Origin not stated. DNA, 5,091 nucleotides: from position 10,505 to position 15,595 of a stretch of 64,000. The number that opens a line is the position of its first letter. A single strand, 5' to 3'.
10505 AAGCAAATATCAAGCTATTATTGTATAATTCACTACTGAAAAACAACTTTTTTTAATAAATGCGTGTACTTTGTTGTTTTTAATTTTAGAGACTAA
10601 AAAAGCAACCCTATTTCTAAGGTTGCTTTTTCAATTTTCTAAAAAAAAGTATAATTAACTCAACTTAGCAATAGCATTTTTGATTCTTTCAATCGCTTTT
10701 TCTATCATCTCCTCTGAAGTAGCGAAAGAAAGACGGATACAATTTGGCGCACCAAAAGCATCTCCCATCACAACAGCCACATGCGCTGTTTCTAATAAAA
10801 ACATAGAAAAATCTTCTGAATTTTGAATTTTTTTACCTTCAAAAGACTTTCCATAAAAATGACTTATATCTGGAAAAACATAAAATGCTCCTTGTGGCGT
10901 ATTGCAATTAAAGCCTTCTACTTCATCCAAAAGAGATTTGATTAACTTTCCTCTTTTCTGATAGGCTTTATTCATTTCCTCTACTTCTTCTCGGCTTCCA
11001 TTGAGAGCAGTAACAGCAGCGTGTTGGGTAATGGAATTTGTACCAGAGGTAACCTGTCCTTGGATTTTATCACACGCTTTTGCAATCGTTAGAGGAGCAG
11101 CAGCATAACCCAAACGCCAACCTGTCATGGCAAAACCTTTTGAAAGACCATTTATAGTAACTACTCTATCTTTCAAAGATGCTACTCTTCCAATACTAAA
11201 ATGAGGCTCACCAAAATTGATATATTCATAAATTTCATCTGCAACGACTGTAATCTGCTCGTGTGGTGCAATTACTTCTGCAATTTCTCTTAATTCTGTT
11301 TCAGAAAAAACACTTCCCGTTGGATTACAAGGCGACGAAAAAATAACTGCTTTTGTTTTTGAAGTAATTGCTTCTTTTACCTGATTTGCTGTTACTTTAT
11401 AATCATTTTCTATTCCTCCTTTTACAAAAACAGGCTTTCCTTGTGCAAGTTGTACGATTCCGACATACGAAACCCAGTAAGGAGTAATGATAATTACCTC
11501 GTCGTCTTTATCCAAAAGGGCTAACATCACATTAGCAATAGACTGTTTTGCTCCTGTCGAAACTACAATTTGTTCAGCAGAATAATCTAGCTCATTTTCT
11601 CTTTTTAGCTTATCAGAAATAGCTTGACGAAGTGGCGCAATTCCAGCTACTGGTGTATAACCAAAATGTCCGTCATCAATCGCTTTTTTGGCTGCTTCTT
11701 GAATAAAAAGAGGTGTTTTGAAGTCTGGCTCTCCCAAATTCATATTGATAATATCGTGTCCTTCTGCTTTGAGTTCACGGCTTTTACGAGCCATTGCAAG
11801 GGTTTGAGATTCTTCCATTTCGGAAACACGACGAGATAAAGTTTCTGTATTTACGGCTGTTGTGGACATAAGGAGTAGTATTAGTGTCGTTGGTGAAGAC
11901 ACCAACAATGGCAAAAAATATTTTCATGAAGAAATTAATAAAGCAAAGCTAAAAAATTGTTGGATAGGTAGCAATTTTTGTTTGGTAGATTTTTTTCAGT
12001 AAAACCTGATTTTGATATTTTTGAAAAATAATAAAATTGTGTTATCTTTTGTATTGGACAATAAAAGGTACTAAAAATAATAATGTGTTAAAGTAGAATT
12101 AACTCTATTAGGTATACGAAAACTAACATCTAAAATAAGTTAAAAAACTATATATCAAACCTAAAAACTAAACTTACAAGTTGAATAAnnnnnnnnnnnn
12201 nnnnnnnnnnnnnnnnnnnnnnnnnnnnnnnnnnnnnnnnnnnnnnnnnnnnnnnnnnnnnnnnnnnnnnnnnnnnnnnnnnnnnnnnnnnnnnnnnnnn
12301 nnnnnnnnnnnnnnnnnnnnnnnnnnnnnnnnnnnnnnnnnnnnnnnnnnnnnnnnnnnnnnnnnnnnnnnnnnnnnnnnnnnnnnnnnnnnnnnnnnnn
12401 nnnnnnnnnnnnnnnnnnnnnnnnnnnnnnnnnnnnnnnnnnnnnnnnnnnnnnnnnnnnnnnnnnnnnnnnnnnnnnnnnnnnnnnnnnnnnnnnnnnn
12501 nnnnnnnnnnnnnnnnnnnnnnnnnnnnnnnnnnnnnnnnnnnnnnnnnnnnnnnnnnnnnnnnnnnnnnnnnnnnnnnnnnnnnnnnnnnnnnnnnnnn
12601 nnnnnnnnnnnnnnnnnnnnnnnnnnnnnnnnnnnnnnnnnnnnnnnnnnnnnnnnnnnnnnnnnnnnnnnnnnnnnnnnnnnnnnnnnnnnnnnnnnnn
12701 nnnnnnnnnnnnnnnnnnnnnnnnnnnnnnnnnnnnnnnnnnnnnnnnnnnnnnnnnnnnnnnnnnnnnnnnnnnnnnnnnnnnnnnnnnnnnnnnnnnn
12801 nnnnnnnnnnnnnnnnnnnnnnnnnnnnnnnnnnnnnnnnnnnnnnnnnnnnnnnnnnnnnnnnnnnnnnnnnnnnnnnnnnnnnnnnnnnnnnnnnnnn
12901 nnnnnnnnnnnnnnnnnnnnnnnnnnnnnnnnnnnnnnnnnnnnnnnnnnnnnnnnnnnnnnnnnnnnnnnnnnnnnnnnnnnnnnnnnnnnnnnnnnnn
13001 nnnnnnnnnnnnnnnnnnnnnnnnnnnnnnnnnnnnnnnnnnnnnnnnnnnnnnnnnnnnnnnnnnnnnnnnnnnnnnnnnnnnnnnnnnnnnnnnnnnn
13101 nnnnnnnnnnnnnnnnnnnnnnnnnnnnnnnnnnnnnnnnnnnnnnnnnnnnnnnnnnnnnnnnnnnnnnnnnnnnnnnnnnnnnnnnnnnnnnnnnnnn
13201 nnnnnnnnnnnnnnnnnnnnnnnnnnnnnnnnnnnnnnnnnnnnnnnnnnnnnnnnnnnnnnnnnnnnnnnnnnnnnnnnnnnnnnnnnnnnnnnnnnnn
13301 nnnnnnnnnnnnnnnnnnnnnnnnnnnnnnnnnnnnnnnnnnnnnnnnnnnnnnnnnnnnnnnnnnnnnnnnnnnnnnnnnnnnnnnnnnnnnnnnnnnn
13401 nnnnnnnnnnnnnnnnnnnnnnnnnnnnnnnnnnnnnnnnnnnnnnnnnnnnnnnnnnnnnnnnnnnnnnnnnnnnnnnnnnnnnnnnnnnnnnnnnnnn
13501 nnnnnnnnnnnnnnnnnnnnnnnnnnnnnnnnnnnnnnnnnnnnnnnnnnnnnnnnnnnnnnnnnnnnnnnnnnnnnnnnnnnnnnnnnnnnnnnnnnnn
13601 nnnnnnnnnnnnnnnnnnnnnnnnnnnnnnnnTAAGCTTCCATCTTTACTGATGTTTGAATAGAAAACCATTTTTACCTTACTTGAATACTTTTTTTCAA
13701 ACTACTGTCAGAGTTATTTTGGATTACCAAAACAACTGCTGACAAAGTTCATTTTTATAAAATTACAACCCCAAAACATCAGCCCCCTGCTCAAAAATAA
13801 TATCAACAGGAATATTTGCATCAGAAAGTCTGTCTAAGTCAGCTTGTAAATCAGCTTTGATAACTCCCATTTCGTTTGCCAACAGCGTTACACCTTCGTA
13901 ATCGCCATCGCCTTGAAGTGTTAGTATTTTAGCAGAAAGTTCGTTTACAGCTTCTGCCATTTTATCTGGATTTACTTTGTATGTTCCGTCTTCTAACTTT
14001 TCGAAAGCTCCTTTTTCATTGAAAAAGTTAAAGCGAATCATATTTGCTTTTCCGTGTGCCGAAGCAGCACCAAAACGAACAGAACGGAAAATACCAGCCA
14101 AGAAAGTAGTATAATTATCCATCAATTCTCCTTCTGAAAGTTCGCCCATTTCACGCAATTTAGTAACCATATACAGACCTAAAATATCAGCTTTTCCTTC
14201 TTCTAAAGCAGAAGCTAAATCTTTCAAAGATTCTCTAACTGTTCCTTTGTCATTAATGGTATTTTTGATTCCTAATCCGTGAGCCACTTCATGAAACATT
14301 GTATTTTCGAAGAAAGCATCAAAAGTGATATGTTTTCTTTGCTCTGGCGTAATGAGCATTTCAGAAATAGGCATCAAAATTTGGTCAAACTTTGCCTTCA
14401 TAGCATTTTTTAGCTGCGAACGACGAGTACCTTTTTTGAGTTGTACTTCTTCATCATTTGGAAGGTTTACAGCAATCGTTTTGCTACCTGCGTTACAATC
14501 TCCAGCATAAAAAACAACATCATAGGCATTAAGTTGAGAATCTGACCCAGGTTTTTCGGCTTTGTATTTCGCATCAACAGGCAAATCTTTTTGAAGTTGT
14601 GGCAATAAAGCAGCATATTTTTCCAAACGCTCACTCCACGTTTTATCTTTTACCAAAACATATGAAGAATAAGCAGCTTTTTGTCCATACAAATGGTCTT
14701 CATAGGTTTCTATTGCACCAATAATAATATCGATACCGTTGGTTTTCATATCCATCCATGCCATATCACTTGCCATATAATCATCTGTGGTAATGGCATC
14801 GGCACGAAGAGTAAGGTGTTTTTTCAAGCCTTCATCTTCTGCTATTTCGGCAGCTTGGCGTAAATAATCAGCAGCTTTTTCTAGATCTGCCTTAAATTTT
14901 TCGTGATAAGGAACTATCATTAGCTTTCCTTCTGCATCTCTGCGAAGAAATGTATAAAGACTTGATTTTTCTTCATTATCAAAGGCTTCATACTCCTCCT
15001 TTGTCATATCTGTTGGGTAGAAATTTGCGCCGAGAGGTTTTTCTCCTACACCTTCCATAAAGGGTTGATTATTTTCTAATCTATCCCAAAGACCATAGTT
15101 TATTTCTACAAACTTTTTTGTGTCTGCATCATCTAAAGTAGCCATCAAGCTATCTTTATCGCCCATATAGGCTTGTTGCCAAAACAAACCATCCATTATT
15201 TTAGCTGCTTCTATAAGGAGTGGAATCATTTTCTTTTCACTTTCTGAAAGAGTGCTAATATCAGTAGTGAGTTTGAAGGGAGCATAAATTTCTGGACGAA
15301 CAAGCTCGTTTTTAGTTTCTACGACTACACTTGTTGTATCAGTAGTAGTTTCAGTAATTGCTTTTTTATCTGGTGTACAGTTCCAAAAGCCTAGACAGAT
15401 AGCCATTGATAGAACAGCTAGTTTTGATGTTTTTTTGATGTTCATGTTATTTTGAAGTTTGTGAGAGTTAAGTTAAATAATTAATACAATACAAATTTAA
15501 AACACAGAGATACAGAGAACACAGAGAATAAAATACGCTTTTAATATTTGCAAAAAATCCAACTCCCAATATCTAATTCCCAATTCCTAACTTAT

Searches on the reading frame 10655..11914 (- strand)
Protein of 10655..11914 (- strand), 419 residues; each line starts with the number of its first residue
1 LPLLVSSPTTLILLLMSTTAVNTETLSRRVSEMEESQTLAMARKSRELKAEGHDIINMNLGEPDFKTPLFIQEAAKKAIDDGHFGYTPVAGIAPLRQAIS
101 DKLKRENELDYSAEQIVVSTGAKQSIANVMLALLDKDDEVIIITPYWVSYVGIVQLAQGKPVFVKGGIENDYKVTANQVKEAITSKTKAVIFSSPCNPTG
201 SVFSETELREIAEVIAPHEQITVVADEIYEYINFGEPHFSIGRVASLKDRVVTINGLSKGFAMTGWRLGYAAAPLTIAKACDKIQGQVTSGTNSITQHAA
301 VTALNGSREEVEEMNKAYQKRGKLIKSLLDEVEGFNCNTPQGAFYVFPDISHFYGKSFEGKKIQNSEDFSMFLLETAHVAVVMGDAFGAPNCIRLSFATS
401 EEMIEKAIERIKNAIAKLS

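Call 32: search_protein_families(library=pfam, proteins=[window:10655-11914:-], max_evalue=1)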
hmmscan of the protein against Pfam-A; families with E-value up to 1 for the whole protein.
window:10655-11914:- (419 aa): 6 families
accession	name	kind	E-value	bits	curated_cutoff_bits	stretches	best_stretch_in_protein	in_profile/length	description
PF00155.27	Aminotran_1_2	-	6.7e-73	246.4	19.7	1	54-411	2-361/361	Aminotransferase class I and II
PF01041.23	DegT_DnrJ_EryC1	-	5.9e-07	29.5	19.8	1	116-204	43-127/360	DegT/DnrJ/EryC1/StrS aminotransferase family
PF01053.26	Cys_Met_Meta_PP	-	3.7e-06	26.2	27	1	84-227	42-174/381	Cys/Met metabolism PLP-dependent enzyme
PF00266.25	Aminotran_5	-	0.001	18.6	21.5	1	113-212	61-165/371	Aminotransferase class-V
PF12897.13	Asp_aminotransf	-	0.032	13.5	27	1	196-308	183-300/421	Aspartate amino-transferase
PF15205.11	PLAC9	-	0.2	12.6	27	0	311-350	30-70/74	Placenta-specific protein 9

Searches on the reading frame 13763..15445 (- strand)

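Call 62: search_protein_families(library=pfam, proteins=[window:13763-15445:-], max_evalue=0.00001)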
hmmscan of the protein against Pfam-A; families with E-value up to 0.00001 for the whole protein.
window:13763-15445:- (560 aa): 1 family
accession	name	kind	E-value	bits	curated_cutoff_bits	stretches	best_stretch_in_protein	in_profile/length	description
PF03571.21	Peptidase_M49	-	2.7e-15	56.2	21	1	181-392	98-306/548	Peptidase family M49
